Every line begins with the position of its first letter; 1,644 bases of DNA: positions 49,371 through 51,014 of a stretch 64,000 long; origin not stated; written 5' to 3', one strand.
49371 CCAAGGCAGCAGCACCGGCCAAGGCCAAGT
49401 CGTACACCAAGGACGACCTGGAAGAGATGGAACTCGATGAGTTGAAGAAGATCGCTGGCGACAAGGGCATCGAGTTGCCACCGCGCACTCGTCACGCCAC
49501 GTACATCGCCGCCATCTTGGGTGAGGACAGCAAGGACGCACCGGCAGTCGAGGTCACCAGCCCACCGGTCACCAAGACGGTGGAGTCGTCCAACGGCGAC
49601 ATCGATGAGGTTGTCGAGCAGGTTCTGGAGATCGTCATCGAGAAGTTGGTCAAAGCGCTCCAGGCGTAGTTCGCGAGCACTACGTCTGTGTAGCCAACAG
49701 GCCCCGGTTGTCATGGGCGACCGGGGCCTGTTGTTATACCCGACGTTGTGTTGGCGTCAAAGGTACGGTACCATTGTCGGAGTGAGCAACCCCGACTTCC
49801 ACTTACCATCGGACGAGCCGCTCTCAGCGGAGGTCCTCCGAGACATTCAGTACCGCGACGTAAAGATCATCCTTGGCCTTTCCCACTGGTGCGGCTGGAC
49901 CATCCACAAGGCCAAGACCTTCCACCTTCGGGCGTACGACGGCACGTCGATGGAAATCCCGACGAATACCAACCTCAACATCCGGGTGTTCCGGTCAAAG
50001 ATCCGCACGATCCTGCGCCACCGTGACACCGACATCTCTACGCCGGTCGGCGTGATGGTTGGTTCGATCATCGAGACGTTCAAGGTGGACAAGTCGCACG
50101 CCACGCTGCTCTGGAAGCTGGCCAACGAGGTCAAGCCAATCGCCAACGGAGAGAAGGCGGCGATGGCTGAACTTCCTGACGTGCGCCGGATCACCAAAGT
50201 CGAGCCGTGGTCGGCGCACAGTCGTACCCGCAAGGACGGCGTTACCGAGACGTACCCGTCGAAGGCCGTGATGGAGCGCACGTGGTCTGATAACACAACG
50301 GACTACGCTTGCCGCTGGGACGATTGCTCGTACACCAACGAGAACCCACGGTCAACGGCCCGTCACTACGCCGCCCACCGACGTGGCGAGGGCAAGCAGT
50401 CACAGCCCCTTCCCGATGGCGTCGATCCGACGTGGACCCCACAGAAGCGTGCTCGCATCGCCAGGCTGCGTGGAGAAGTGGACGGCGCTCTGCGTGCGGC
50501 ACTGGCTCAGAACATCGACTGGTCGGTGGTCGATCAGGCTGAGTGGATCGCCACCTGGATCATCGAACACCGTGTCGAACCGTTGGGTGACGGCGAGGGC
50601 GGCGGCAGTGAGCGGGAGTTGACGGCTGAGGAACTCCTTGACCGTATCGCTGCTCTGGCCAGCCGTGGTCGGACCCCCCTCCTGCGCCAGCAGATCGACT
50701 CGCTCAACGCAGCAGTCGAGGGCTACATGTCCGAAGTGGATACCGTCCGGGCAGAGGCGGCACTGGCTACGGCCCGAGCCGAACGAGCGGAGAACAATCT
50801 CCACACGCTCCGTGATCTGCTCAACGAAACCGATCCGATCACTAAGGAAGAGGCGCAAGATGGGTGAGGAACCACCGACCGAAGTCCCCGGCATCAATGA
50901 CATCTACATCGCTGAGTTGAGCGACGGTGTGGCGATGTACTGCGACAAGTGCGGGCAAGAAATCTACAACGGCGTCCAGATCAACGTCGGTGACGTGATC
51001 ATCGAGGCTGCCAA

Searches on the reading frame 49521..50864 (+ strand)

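Call 22: search_protein_families(library=phrogs, proteins=[window:49521-50864:+], max_evalue=0.00001)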
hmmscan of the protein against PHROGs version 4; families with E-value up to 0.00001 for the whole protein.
window:49521-50864:+ (448 aa): 0 families

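Call 63: search_protein_families(library=pfam, proteins=[window:49521-50864:+], max_evalue=0.01)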
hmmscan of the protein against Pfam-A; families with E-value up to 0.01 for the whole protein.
window:49521-50864:+ (448 aa): 1 family
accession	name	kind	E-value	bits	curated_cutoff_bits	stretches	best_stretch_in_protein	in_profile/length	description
PF11839.13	Alanine_zipper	-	0.0051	17.5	23.1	1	388-425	6-43/69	Alanine-zipper, major outer membrane lipoprotein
